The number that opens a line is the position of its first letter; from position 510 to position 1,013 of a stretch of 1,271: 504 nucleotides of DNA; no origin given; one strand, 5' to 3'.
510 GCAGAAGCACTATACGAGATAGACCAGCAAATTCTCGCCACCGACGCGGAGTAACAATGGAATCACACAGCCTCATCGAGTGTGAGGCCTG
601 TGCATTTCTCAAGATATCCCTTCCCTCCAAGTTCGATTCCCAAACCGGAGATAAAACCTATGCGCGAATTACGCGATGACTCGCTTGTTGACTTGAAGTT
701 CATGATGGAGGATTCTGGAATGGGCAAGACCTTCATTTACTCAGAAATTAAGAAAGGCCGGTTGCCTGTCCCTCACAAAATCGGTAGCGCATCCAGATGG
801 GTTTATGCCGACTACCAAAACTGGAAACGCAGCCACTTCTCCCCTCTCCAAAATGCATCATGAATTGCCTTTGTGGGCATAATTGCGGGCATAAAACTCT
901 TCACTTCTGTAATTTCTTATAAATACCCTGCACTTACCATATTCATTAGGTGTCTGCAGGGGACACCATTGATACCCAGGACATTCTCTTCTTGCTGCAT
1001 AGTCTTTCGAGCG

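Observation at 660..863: TorI/AlpA-family excisionase homologue at the element's distal end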

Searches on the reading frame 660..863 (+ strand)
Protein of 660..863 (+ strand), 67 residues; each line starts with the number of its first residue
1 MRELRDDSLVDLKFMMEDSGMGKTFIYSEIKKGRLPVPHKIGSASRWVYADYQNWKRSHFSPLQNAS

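Call 3: search_protein_families(library=pfam, proteins=[window:660-860:+], max_evalue=1)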
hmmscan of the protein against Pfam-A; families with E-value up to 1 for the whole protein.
window:660-860:+ (67 aa): 1 family
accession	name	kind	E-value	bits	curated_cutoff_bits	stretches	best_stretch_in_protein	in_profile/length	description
PF05930.18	Phage_AlpA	-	0.064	13.6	21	1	12-55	6-50/51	Prophage CP4-57 regulatory protein (AlpA)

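Call 4: search_protein_families(library=ncbifam, proteins=[window:660-860:+], max_evalue=1)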
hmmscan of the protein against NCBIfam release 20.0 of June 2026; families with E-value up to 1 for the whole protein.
window:660-860:+ (67 aa): 0 families

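Call 5: search_solved_structures(query=window:660-860:+, max_evalue=1, show_alignments=3)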
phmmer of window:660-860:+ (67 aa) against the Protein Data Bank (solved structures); distinct sequences matched with E-value up to 1: 1.
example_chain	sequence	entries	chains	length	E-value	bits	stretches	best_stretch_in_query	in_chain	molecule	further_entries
1z4h_A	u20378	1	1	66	4.8e-15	58.2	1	2-59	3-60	Tor inhibition protein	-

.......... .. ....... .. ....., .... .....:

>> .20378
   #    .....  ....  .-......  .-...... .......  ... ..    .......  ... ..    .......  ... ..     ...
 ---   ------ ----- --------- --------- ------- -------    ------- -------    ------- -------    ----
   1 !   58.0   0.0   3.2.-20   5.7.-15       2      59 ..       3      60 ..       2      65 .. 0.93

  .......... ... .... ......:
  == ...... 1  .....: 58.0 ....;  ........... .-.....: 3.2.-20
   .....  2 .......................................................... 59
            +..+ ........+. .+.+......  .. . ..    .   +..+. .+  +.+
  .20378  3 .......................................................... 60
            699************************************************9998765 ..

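Call 13: search_protein_families(library=phrogs, proteins=[window:660-860:+], max_evalue=0.01)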
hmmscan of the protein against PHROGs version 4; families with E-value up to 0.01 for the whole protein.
window:660-860:+ (67 aa): 1 family
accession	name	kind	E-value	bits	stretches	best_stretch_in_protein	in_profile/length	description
phrog_66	-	integration and excision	2.2e-09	38.5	1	3-64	87-148/412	excisionase and transcriptional regulator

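Call 14: find_homologous_proteins(query=window:660-860:+, max_evalue=0.001)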
Query window:660-860:+ (67 aa): 14 proteins with E <= 0.001 among 15 candidates.
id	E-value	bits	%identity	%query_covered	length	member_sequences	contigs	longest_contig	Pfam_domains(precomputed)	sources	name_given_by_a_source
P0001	1.8e-36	140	96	100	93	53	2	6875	-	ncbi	ncbi:TPA: helix-turn-helix transcriptional regulator, partial [Salmonella enterica]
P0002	3.7e-35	136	95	97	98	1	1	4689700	-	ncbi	-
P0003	1.5e-34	134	91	100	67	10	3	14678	-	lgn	-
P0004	1.7e-34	134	88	100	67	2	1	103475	-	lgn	-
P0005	4.4e-33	129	88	100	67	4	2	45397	-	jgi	jgi:predicted DNA-binding transcriptional regulator AlpA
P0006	5.6e-32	126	87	100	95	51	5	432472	-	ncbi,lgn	-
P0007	9.4e-29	116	95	82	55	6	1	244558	-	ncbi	ncbi:hypothetical protein AAG911_15625, partial [Salmonella enterica]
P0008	1.5e-27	112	75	100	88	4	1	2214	-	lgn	-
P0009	4.6e-27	110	94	79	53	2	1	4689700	-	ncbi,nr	ncbi:AlpA family phage regulatory protein [Salmonella enterica subsp. enterica serovar Infantis]|nr:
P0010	6.7e-23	97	72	94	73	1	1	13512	-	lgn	-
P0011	1.3e-21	93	61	100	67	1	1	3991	-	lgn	-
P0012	1.6e-19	87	76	94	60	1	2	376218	-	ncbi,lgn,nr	ncbi:hypothetical protein OS374_003072 [Salmonella enterica]|nr:hypothetical protein [Salmonella ent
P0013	4.8e-17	79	59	91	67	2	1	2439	-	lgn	-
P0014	9.3e-14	68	97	54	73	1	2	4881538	-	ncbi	-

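Call 27: find_homologous_proteins(query=A1, max_evalue=0.001)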
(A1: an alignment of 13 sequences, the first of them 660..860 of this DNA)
Query A1 (13 sequences) (67 aa, profile of the alignment): 206 proteins with E <= 0.001 among 1232 candidates; the best 120 are listed.
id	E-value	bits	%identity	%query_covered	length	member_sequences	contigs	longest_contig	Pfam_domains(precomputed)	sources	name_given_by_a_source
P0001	1.5e-38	148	96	100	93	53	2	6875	-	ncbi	ncbi:TPA: helix-turn-helix transcriptional regulator, partial [Salmonella enterica]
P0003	7.7e-38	146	91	100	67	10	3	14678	-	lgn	-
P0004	1.3e-37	145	88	100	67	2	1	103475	-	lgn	-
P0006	4.4e-37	144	87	100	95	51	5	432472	-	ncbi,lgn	-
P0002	9.4e-37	142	95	97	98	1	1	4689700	-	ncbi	-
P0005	1.4e-36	142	88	100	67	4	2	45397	-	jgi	jgi:predicted DNA-binding transcriptional regulator AlpA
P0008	1.9e-34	135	75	100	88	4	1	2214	-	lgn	-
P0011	3.2e-33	131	61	100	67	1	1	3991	-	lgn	-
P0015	2.5e-31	125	66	100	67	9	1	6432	-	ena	-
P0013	2.8e-31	125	59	91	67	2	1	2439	-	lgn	-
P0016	3.4e-31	125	64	100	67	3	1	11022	-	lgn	-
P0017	4.2e-31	124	61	100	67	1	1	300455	-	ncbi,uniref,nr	uniref:helix-turn-helix transcriptional regulator n=1 Tax=Klebsiella aerogenes TaxID=548 RepID=UPI00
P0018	4.7e-31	124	61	100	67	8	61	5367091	-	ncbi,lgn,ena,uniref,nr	ncbi:helix-turn-helix transcriptional regulator [Klebsiella aerogenes]|uniref:helix-turn-helix trans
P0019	5.1e-31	124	66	100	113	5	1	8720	-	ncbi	ncbi:hypothetical protein [Citrobacter werkmanii]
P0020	6.5e-31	124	64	100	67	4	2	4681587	-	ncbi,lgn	-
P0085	2.6e-26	109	54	97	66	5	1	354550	-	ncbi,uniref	ncbi:helix-turn-helix transcriptional regulator [Pantoea agglomerans]|uniref:helix-turn-helix transc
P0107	6.5e-24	101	58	75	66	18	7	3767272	-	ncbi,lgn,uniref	ncbi:helix-turn-helix transcriptional regulator [Edwardsiella tarda]|uniref:helix-turn-helix transcr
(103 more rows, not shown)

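Call 33: search_dna_similar(query=window:660-860:+, collection=phages, mode=protein, max_rows=40, rows=spread)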
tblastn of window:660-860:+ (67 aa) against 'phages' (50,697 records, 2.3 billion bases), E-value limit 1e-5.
Records with a match: 35; places in all: 35; records where one place covers at least 80% of the query: 33.
Best place of each record, by identity: >=99% 4; 95-99% 1; 90-95% 3; <60% 27.
By first word of the organism name: Escherichia 12; Salmonella 8; Erwinia 6; Enterobacteria 5; Shigella 2; Klebsiella 2.
By host as written in the record: Escherichia coli 12; Salmonella serovar Haardt 2; Salmonella enterica subsp. enterica serovar Anatum 2; - 2; Shigella flexneri 2; Erwinia persicina 2; Klebsiella pneumoniae 2; Erwinia horticola 2; and 8 more.
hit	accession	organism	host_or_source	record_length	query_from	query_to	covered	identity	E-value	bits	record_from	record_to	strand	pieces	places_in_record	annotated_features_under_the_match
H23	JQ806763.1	Salmonella phage vB_SemP_Emek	Salmonella serovar Haardt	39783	1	67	100%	100.0%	1e-39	142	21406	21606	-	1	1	hypothetical protein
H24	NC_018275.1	Salmonella phage vB_SemP_Emek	Salmonella serovar Haardt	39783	1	67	100%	100.0%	1e-39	142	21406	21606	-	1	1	hypothetical protein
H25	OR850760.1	Salmonella phage S.Inf 5-2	Salmonella enterica subsp. enterica ...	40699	1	67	100%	95.5%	5e-38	137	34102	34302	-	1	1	record has no annotation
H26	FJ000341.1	Salmonella phage g341c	Salmonella enterica subsp. enterica ...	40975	1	67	100%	92.5%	6e-37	134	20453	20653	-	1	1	19: Conserved hypothetical phage protein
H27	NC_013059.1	Salmonella phage g341c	Salmonella enterica subsp. enterica ...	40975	1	67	100%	92.5%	6e-37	134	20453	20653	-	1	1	19: hypothetical protein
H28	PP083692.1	Salmonella phage NM-3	Salmonella sp.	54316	1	67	100%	92.5%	6e-37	134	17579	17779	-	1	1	hypothetical protein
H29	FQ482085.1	Erwinia phage phiEt88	-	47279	7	62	84%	55.4%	3e-15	73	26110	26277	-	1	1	hkaC: probable excisionase HkaC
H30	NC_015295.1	Erwinia phage phiEt88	-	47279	7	62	84%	55.4%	3e-15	73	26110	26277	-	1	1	hkaC: probable excisionase HkaC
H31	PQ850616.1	Escherichia phage Louie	Escherichia coli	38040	3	61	88%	52.5%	6e-12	64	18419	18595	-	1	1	excisionase and transcriptional regulator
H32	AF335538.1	Enterobacteria phage HK620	Escherichia coli H, strain 2158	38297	3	61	88%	52.5%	6e-12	64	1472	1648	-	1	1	hkaC: unknown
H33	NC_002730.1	Enterobacteria phage HK620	Escherichia coli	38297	3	61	88%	52.5%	6e-12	64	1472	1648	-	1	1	hkaC: response regulator inhibitor TorI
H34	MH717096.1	Escherichia phage N7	Escherichia coli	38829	3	61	88%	52.5%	6e-12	64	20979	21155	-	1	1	putative excisionase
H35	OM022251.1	Escherichia phage HZ41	Escherichia sp.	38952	3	61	88%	52.5%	6e-12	64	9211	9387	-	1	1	record has no annotation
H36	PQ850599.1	Escherichia phage CurroJimenez_Bas106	Escherichia coli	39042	3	61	88%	52.5%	6e-12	64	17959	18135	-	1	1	excisionase and transcriptional regulator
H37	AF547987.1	Shigella phage Sf6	Shigella flexneri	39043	3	61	88%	52.5%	6e-12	64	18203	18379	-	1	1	18: gene 18 protein | bsq2; boundary sequence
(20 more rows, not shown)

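Call 35: get_annotated_region(hit=H33, flank=2000)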
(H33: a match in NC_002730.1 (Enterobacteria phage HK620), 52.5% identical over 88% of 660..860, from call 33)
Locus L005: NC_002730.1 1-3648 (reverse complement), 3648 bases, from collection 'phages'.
description: Enterobacteria phage HK620, complete genome.
organism: Enterobacteria phage HK620 (NCBI taxid 155148)
taxonomy: Viruses; Duplodnaviria; Heunggongvirae; Uroviricota; Caudoviricetes; Lederbergvirus; Lederbergvirus HK620
host: Escherichia coli; source: -; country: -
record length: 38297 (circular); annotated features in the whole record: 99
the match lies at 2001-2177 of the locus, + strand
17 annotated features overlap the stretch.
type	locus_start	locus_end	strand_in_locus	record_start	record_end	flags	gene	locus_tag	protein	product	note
regulatory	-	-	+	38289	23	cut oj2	-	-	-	terminator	terminator for prophage excision transcript; XIS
CDS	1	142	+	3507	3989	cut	hkaH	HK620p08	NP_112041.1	hypothetical protein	similar to Bacteriophage HK97 gp37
CDS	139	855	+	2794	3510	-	hkaG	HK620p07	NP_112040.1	ead/Ea22-like family protein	similar to L0140 of Bacteriophage 933W and eaD of Bacteriophage P22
CDS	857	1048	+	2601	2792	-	hkaF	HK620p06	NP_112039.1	hypothetical protein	similar to ORF in enterohemolysin-2 clone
CDS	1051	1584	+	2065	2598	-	hkaE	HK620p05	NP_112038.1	DUF551 domain-containing protein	similar to Bacteriophage 933W L0140 and Bacteriophage P22 eaA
CDS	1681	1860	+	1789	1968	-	hkaD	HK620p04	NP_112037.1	Eag protein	similar to eaG of Bacterophage P22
regulatory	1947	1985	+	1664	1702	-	-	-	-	promoter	phage integration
protein_bind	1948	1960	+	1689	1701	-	-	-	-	cII protein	promoter activation to establish lysogeny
CDS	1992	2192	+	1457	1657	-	hkaC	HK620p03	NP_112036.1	response regulator inhibitor TorI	-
CDS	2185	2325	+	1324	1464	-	hkaB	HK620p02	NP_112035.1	hypothetical protein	-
repeat_region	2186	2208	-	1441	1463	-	-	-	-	-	attP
misc_feature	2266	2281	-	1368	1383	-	-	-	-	-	attP core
regulatory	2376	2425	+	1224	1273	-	-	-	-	promoter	prophage excision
repeat_region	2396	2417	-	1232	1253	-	-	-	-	-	attP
repeat_region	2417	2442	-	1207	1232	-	-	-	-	-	attP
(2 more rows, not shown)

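Call 38: predict_structure(alignment_id=A2)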
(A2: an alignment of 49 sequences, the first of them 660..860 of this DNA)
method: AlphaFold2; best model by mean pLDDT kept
length: 67 residues; sequences in the alignment: 49
mean_pLDDT: 89.5   pTM: 0.75
mean pLDDT of the five models: 89.5, 88.4, 87.4, 85.7, 84.2
residues with pLDDT >= 90: 55; 70-90: 5; 50-70: 3; < 50: 4
segments of 3 or more residues with pLDDT < 50: 64-67
pLDDT, mean of each block of 10 residues (from residue 1): 86 96 97 96 96 93 51
secondary structure, 60 per line:
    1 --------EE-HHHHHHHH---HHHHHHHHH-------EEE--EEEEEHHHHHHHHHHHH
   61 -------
elements in order: H12-19 H23-31 E39-41 E44-48 H49-60

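Call 42: fold_search(model_id=the predicted structure, library=pdb)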
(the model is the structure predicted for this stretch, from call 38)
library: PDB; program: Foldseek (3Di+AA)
matches with E <= 10: 226; with E <= 0.001: 1
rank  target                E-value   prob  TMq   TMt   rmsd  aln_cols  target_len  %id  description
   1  1z4h_MODEL_1_A        5.6e-04  1.00  0.68  0.69   2.7        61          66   51  The response regulator TorI belongs to a new family of atypical excisionase (released 2005-08-09)
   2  8c3t                  6.8e-02  1.00  0.70  0.81   1.6        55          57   20  Structure of the GIsul2 transposon excisionase (released 2024-01-10)
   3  4r4e_A                1.0e-01  0.99  0.65  0.55   4.0        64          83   11  Structure of GlnR-DNA complex (released 2015-03-04)
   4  5i44_B                1.2e-01  0.99  0.63  0.62   2.1        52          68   13  Structure of RacA-DNA complex; P21 form (released 2016-05-04)
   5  5i44_A                1.2e-01  0.99  0.61  0.61   2.2        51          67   14  Structure of RacA-DNA complex; P21 form (released 2016-05-04)
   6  2kvv_MODEL_1_A        1.9e-01  0.66  0.50  0.45   7.4        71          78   20  Solution NMR of Putative excisionase from Klebsiella pneumoniae, Northeast Structural Genomics Consortium Targ (released 2010-04-14)
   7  5d90_C                2.6e-01  0.96  0.58  0.32   1.8        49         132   22  Crystal structure of HiNmlR, a MerR family regulator lacking the sensor domain, bound to promoter DNA (released 2016-06-29)
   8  5d90_A                2.8e-01  0.91  0.54  0.31   2.2        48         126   23  Crystal structure of HiNmlR, a MerR family regulator lacking the sensor domain, bound to promoter DNA (released 2016-06-29)
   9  5d90_B                3.0e-01  0.91  0.53  0.31   2.2        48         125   23  Crystal structure of HiNmlR, a MerR family regulator lacking the sensor domain, bound to promoter DNA (released 2016-06-29)
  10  3ucs_A                3.0e-01  0.90  0.60  0.43   4.7        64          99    8  Crystal structure of the complex between CBPA J-domain and CBPM (released 2013-07-03)
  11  1r8d_B                3.4e-01  0.96  0.64  0.43   2.1        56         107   16  Crystal Structure of MtaN Bound to DNA (released 2004-08-17)
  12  4r22_B                3.4e-01  0.94  0.66  0.56   4.2        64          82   14  TnrA-DNA complex (released 2015-03-04)
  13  6jni_C                3.7e-01  0.96  0.67  0.38   3.7        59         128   10  Crystal structure of the transcriptional regulator CadR from P. putida in complex with Zinc(II) and DNA (released 2019-09-25)
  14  5c8e_C                3.9e-01  0.93  0.70  0.20   3.8        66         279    9  Crystal structure of Thermus thermophilus CarH bound to adenosylcobalamin and a 26-bp DNA segment (released 2015-09-30)
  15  1r8d_A                4.2e-01  0.94  0.64  0.42   2.1        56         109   16  Crystal Structure of MtaN Bound to DNA (released 2004-08-17)
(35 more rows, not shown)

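Call 43: find_encoding_contigs(protein=window:660-863:+, flank=10000, max_places=6)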
Protein window:660-863:+ (67 aa): 35 contigs read that carry it; 6 places shown.
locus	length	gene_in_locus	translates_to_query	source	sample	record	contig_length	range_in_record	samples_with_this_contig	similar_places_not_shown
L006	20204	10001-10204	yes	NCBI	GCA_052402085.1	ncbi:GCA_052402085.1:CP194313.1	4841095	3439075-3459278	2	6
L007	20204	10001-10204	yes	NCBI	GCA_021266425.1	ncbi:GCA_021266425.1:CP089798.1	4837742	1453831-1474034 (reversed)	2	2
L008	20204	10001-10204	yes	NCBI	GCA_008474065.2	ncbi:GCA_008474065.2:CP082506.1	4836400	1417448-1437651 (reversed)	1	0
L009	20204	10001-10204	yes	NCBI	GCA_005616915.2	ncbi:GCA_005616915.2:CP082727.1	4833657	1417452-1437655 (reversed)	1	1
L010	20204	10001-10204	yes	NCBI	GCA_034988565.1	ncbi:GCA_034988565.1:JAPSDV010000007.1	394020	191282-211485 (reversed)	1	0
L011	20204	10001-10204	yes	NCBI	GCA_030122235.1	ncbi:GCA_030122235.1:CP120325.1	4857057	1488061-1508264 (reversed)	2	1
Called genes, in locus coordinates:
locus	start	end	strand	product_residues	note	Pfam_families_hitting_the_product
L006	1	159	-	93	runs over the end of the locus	PF05269:Phage_CII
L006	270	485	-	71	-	PF15943:YdaS_toxin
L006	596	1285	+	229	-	PF01381:HTH_3 (weak), PF00717:Peptidase_S24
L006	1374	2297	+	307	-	PF26567:BstA_C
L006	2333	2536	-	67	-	-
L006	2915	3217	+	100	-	PF25694:N_peptide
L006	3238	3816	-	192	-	PF14163:SieB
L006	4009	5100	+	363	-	-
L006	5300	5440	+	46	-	PF02061:Lambda_CIII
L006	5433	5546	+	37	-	PF06301:Lambda_Kil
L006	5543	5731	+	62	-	-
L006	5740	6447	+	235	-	PF04098:Rad52_Rad22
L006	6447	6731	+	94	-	PF08281:Sigma70_r4_2 (weak)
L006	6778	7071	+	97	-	PF11043:Anti-RecBCD_p2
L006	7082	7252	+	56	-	PF10930:DUF2737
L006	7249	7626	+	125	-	-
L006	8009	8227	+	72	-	PF13198:DUF4014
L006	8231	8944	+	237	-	-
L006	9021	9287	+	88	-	-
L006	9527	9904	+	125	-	-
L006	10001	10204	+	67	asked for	-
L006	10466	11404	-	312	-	PF01278:Omptin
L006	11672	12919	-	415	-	PF00072:Response_reg, PF00158:Sigma54_activat (weak), PF14532:Sigma54_activ_2, PF25601:AAA_lid_14, PF02954:HTH_8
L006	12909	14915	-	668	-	PF00672:HAMP (weak), PF00512:HisKA (weak), PF02518:HATPase_c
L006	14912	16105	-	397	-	PF13531:SBP_bac_11, PF01547:SBP_bac_1 (weak), PF13416:SBP_bac_8, PF13343:SBP_bac_6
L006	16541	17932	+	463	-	PF07690:MFS_1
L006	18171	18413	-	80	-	PF10810:DUF2545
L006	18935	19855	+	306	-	PF03279:Lip_A_acyltrans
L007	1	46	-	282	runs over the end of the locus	PF04492:Phage_rep_O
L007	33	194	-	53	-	-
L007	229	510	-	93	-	PF05269:Phage_CII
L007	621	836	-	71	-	PF15943:YdaS_toxin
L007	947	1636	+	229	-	PF01381:HTH_3 (weak), PF00717:Peptidase_S24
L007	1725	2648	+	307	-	PF26567:BstA_C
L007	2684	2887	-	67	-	-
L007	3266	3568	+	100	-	PF25694:N_peptide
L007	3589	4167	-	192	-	PF14163:SieB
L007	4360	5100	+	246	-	PF24703:DUF7666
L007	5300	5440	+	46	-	PF02061:Lambda_CIII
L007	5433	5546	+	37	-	PF06301:Lambda_Kil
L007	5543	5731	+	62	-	-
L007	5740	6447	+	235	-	PF04098:Rad52_Rad22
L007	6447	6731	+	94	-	PF08281:Sigma70_r4_2 (weak)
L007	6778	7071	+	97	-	PF11043:Anti-RecBCD_p2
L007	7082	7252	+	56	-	PF10930:DUF2737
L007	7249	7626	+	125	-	-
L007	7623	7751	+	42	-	-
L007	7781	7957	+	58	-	PF00684:DnaJ_CXXCXGXG (weak)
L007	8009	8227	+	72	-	PF13198:DUF4014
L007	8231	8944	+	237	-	-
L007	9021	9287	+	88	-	-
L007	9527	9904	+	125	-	-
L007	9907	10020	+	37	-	-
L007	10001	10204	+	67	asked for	-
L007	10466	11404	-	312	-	PF01278:Omptin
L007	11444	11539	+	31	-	-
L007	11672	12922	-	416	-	PF00072:Response_reg, PF00158:Sigma54_activat (weak), PF14532:Sigma54_activ_2, PF25601:AAA_lid_14, PF02954:HTH_8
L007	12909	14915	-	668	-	PF00672:HAMP (weak), PF00512:HisKA (weak), PF02518:HATPase_c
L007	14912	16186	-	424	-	PF13531:SBP_bac_11, PF01547:SBP_bac_1 (weak), PF13416:SBP_bac_8, PF13343:SBP_bac_6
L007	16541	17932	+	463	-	PF07690:MFS_1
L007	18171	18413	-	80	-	PF10810:DUF2545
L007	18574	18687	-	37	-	-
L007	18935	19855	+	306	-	PF03279:Lip_A_acyltrans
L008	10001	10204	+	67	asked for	-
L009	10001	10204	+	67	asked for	-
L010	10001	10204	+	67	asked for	-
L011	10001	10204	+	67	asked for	-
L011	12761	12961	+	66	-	PF05930:Phage_AlpA (weak)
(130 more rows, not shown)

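Call 70: find_encoding_contigs(protein=P0018, flank=3000, max_places=2)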
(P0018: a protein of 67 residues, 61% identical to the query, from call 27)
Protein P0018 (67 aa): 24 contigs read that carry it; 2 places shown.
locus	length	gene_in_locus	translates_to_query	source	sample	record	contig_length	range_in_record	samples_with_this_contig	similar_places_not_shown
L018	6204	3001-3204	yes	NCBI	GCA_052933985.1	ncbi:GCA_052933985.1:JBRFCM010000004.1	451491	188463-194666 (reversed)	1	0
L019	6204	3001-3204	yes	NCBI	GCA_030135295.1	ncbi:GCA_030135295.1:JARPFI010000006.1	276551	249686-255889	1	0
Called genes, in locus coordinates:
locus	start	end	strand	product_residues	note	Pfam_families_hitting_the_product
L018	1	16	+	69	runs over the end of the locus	PF04448:DUF551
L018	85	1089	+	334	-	-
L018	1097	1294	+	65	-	-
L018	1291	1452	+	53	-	-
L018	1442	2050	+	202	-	PF04404:ERF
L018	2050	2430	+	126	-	-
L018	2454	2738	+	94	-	-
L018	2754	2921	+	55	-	PF10930:DUF2737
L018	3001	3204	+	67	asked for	-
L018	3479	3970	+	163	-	PF19480:DUF6016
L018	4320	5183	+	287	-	-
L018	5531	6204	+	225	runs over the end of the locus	PF06629:MipA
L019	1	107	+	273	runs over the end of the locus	PF12684:DUF3799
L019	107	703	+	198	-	-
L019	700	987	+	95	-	-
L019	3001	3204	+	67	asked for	-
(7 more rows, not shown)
